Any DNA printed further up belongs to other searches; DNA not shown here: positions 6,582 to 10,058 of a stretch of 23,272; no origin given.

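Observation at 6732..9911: Orphan 1060-aa protein fusing an unknown N-terminal domain, an Upf1-like SF1B helicase and a C-terminal DUF2726 nuclease fold: candidate single-gene defence system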

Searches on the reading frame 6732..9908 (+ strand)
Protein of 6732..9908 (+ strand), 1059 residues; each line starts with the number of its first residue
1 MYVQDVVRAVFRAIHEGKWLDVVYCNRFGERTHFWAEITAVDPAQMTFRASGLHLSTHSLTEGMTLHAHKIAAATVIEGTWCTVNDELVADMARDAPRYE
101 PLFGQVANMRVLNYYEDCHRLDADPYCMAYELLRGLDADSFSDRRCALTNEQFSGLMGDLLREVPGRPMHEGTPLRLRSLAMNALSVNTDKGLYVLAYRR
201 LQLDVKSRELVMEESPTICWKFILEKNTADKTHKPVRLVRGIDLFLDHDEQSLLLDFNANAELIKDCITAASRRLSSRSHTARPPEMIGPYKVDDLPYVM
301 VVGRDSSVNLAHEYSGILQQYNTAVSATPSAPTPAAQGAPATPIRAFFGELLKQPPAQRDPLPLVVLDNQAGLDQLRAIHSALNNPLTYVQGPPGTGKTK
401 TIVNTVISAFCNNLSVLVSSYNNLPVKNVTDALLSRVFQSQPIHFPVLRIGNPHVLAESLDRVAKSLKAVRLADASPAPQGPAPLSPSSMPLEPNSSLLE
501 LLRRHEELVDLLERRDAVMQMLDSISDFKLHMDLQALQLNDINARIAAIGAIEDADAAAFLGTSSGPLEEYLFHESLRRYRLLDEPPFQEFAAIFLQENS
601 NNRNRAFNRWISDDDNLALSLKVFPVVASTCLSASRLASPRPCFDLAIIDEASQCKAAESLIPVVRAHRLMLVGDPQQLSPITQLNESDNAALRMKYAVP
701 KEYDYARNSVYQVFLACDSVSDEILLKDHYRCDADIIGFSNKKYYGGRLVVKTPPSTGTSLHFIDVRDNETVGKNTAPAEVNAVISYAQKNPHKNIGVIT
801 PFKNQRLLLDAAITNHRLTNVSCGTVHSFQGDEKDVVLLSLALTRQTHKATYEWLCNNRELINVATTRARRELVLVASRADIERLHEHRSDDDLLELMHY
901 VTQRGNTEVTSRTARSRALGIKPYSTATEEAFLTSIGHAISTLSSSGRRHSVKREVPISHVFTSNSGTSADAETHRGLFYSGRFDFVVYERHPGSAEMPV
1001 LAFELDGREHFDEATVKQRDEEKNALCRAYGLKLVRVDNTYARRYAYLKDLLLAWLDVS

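Call 3: search_protein_families(library=pfam, proteins=[window:6732-9908:+], max_evalue=1)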
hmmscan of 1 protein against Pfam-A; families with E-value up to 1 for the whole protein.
window:6732-9908:+ (1059 aa): 11 families
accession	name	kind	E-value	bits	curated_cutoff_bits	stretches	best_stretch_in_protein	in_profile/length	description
PF13086.12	AAA_11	-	1.3e-28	101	27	1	374-683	5-254/257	AAA domain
PF13087.12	AAA_12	-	6.1e-22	78.6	27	1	721-878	15-193/195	AAA domain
PF13245.12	AAA_19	-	5.2e-10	40.1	25.1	1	375-682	1-132/134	AAA domain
PF01443.25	Viral_helicase1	-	2.1e-09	38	21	2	814-876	168-227/228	Viral superfamily 1 RNA helicase core domain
PF10881.14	DUF2726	-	3.7e-08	33.6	24.7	1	926-1047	6-118/126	Protein of unknown function (DUF2726)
PF13604.12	AAA_30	-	2.4e-07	31.1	27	2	642-683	88-132/191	AAA domain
PF13538.12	UvrD_C_2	-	0.00066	19.9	27.4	1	823-876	4-52/52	UvrD-like helicase C-terminal domain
PF13191.12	AAA_16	-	0.038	14.9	32.6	1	376-503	9-121/167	AAA ATPase domain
PF00580.27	UvrD-helicase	-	0.047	13.8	23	1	375-433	5-65/271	UvrD/REP helicase N-terminal domain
PF09848.15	SLFN-g3_helicase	-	0.13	11.9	24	0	389-432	5-50/354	Schlafen group 3, DNA/RNA helicase domain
PF00270.35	DEAD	-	0.23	11.6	26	1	374-412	3-40/167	DEAD/DEAH box helicase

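Call 4: search_protein_families(library=padloc, proteins=[window:6732-9908:+], max_evalue=1)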
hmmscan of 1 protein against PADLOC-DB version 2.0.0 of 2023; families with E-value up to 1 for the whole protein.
window:6732-9908:+ (1059 aa): 22 families
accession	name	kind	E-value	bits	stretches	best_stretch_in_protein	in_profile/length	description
PDLC03920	MkoA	-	2.9e-52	176.2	1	376-903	621-1099/1112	-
PDLC03924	MkoC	-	7.3e-45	151.5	2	622-919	636-981/1136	-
PDLC03921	MkoA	-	1.2e-37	127.3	3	785-908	1471-1593/1607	-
PDLC05009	PDC-S37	-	2.5e-31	106.4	2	642-883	936-1203/1550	-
PDLC02194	Hhe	-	1.7e-15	53.4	2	630-817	1366-1554/1911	-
PDLC02895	DpdJ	-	2e-08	29.5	2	796-882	371-457/2112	DpdJ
PDLC01734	typeIV_RecD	-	1e-07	28.6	2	646-682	437-476/763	RecD_0_IVD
PDLC00136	GajB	-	2.7e-07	27.9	1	817-887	483-557/570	UrvD helicase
PDLC00117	GajB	-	1.3e-06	25.3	1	816-881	510-580/604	UrvD helicase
PDLC05065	PDC-S68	-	9.6e-06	21.6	1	645-682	705-745/1221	-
PDLC00112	GajB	-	2e-05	21.4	2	810-892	484-572/581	UrvD helicase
PDLC03802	RTasHel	-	0.00074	16.4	2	820-891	603-665/675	DRT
PDLC00132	GajB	-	0.00083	16.1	1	799-875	520-598/625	UrvD helicase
PDLC04140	mad8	-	0.0017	15.9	1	384-423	26-67/314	mads_8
PDLC05066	PDC-S68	-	0.0019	14.2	1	648-683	682-722/1202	-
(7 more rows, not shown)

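Call 5: search_protein_families(library=ncbifam, proteins=[window:6732-9908:+], max_evalue=1)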
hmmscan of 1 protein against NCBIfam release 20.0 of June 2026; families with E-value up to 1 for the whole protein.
window:6732-9908:+ (1059 aa): 9 families
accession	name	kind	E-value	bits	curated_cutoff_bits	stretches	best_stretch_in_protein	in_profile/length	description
TIGR00376.1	TIGR00376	hypoth_equivalog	3.7e-44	151.2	348.9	3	790-908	526-634/639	IGHMBP2 family helicase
NF058533.1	antiphage_ProA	equivalog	1.9e-31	108.5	1500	3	633-879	1292-1560/1903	anti-phage protein ProA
NF040671.1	PLuB_AAA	exception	4.1e-29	100.7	999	2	640-883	959-1236/1256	PLuB system helicase-like protein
NF042953.1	Hhe_antiphage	equivalog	7e-20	70.1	2000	2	643-816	1281-1454/1797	DUF4011 domain-containing anti-phage protein Hhe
TIGR01448.2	helicase_RecD2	equivalog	1.8e-11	43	500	2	374-412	320-357/713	SF1B family DNA helicase RecD2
TIGR01447.1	recD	equivalog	1e-08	34.3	310.15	2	377-405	155-183/597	exodeoxyribonuclease V subunit alpha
NF001624.0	PRK00411.1-2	subfamily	0.0052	15.7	354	1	388-440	55-106/374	ORC1-type DNA replication protein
NF008127.0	PRK10875.1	equivalog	0.043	12.3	671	0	825-880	547-594/619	exodeoxyribonuclease V subunit alpha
TIGR02785.1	addA_Gpos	equivalog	0.078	10.7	707.65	1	824-887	825-888/1234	helicase-exonuclease AddAB subunit AddA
